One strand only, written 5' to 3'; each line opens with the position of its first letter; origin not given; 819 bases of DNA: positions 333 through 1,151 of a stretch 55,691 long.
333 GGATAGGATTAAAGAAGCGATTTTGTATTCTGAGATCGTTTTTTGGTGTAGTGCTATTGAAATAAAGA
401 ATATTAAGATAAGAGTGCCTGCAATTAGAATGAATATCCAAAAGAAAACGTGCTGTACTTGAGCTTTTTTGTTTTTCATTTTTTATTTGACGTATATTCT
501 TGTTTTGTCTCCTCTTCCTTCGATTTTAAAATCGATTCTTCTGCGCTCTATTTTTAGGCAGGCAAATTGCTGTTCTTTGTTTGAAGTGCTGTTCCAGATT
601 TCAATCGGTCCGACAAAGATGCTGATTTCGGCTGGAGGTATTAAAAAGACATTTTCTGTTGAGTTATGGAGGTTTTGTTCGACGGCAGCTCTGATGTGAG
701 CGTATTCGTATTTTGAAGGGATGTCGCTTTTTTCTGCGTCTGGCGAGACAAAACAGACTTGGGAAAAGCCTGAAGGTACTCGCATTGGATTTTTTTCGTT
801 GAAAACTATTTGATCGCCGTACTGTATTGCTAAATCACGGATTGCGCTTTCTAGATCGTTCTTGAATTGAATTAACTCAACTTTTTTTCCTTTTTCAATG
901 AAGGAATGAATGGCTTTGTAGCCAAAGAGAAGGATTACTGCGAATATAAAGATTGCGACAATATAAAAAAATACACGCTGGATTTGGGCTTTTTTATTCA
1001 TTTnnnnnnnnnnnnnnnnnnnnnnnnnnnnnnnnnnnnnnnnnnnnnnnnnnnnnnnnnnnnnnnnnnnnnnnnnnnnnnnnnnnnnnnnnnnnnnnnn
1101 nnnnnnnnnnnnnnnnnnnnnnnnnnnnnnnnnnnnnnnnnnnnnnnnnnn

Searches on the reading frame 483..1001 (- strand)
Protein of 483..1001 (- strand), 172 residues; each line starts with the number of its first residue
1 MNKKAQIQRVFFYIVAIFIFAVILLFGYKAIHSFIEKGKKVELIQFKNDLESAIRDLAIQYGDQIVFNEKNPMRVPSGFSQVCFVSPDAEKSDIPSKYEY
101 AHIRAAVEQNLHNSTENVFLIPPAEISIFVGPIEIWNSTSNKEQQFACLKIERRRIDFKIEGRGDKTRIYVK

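Call 9: search_protein_families(library=pfam, max_evalue=0.001, proteins=[window:483-1001:-])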
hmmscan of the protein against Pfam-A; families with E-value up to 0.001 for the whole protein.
window:483-1001:- (172 aa): 0 families

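Call 68: search_protein_families(library=pfam, max_evalue=1, proteins=[window:483-1001:-])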
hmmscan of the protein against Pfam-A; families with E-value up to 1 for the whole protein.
window:483-1001:- (172 aa): 1 family
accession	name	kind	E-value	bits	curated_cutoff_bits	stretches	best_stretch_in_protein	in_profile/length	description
PF23906.1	DUF7248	-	0.3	11.5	27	1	6-32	11-37/58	Family of unknown function (DUF7248)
